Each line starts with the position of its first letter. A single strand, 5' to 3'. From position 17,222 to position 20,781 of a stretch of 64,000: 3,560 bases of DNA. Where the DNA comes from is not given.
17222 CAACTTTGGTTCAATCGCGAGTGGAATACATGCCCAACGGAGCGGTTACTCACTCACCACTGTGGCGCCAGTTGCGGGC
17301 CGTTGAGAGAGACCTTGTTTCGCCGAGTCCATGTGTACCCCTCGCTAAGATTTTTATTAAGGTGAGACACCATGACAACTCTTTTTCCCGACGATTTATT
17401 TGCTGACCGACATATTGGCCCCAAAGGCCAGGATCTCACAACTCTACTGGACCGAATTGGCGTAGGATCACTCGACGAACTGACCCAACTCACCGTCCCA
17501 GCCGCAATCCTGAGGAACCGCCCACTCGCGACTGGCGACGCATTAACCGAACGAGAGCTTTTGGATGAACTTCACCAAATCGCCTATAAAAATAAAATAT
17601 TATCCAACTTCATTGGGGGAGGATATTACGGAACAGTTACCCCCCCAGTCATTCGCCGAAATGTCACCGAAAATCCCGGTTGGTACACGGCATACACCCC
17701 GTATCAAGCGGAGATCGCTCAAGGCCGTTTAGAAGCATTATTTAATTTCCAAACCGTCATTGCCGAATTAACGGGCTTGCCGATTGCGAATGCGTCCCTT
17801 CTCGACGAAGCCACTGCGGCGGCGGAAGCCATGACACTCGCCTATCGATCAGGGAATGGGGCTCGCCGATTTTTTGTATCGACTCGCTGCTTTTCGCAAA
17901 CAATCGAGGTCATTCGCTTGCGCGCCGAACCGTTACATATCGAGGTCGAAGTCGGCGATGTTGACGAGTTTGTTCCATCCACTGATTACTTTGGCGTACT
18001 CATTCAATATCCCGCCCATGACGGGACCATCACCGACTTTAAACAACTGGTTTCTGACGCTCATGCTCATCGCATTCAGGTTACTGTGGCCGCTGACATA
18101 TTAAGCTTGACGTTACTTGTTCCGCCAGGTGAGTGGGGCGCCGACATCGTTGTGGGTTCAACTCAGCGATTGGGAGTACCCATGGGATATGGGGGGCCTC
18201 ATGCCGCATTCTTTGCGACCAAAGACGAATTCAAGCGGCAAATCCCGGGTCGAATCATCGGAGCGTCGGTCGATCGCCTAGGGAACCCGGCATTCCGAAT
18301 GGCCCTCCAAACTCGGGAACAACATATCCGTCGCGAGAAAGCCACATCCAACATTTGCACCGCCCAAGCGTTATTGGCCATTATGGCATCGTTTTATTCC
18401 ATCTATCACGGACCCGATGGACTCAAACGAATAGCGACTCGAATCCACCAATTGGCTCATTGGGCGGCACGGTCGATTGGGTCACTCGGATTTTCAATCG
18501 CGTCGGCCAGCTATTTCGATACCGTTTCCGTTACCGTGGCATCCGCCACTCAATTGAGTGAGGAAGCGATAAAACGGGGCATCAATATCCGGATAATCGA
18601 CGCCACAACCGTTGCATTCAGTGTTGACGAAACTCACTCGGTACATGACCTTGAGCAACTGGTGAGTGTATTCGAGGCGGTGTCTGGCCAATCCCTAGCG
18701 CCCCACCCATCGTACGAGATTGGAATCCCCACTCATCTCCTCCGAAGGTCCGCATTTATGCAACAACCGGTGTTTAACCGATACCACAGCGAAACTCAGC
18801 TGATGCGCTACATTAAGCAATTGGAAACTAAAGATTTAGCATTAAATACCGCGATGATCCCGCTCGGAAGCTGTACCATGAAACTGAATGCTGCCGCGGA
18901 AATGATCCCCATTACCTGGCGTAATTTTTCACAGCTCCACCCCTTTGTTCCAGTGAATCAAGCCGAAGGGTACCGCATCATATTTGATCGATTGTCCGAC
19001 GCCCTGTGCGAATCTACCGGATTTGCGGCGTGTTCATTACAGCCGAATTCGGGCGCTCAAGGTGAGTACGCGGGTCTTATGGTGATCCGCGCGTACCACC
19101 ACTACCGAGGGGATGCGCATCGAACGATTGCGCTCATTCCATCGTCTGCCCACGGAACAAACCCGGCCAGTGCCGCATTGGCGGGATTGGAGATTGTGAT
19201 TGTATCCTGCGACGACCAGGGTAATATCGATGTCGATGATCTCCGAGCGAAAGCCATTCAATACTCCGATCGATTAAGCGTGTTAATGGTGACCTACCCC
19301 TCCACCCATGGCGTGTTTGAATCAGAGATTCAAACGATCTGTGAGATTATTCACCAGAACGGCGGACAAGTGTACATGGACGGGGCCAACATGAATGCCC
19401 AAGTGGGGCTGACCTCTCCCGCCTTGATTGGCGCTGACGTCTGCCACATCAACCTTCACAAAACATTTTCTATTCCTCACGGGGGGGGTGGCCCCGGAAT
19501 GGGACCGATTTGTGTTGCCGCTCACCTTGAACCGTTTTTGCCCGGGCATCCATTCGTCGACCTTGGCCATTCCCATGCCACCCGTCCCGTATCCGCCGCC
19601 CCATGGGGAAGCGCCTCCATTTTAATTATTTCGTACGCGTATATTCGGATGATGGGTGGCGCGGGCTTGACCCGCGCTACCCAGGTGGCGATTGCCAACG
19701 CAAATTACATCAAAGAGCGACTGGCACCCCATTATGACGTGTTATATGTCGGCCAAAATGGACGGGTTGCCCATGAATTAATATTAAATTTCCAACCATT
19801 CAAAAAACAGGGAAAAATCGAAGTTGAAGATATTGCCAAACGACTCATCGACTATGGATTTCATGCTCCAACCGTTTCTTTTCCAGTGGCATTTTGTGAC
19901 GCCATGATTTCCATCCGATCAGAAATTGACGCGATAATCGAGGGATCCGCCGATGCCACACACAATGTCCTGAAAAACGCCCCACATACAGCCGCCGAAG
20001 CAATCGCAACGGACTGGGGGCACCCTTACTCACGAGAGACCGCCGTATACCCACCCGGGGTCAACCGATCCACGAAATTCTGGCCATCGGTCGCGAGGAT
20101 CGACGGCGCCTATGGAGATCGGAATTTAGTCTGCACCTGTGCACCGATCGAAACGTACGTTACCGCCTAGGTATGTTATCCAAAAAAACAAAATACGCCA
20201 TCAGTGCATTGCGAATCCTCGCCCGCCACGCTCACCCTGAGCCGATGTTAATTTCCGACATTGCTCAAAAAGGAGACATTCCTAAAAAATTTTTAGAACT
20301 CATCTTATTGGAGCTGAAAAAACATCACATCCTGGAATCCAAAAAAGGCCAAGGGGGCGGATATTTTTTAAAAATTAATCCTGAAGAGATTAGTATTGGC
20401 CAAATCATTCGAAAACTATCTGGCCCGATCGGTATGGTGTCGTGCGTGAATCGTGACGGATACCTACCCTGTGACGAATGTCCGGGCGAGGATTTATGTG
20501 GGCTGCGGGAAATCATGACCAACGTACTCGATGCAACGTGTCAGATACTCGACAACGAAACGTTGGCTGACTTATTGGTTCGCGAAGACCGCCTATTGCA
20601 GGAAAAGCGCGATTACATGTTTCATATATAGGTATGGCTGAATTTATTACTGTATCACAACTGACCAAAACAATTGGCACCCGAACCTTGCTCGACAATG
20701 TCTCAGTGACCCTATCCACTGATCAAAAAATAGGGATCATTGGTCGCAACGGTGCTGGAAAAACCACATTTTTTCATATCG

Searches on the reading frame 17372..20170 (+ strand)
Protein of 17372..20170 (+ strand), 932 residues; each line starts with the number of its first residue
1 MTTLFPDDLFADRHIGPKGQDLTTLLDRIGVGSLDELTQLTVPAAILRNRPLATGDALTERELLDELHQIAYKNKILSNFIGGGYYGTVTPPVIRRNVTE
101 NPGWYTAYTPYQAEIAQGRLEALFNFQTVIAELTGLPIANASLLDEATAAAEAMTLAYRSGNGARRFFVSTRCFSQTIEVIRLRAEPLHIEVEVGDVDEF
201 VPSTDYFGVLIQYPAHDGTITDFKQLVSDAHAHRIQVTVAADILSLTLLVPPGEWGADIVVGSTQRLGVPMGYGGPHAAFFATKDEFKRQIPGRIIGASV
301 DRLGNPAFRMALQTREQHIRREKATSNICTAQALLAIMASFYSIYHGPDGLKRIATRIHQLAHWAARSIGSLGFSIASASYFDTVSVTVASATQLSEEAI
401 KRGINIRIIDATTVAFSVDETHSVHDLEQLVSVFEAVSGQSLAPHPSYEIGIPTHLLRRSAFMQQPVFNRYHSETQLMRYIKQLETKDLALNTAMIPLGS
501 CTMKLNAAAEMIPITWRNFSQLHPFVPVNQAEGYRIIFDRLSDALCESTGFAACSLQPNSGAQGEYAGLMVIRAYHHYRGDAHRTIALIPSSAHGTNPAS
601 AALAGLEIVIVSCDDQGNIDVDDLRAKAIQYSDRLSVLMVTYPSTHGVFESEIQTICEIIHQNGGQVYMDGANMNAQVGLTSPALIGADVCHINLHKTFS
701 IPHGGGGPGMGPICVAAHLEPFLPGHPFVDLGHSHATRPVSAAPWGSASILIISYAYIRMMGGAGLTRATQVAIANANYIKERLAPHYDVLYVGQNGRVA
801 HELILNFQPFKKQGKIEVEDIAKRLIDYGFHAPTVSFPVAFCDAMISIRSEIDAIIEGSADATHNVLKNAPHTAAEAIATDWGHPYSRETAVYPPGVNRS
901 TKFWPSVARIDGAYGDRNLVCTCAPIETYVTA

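Call 12: find_encoding_contigs(protein=window:17372-20170:+, flank=10000, max_places=2)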
Protein window:17372-20170:+ (932 aa): no gene with exactly this product is on record in the collection.

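Call 55: search_protein_families(library=pfam, proteins=[window:17372-20170:+], max_evalue=0.00001)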
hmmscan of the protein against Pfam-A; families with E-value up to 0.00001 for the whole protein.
window:17372-20170:+ (932 aa): 3 families
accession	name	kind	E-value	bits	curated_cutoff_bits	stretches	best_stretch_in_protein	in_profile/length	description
PF02347.22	GDC-P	-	5.1e-183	609.2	26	2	12-434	1-429/429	Glycine cleavage system P-protein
PF21478.3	GcvP2_C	-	2.7e-39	134.3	27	2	769-840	1-72/122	Glycine dehydrogenase, C-terminal domain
PF00266.25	Aminotran_5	-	3.9e-07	29.8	21.5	0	580-704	85-207/371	Aminotransferase class-V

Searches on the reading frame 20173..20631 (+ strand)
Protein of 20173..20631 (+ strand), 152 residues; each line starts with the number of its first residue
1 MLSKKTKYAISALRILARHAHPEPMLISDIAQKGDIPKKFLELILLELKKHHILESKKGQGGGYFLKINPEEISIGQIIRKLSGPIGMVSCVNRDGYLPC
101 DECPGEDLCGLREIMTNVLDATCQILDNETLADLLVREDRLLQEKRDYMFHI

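Call 55: search_protein_families(library=pfam, proteins=[window:20173-20631:+], max_evalue=0.00001)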
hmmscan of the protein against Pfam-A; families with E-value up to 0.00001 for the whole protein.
window:20173-20631:+ (152 aa): 1 family
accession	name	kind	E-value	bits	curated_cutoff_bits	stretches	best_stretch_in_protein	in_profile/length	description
PF02082.26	Rrf2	-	1.4e-31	109.8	30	1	2-135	1-130/132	Iron-dependent Transcriptional regulator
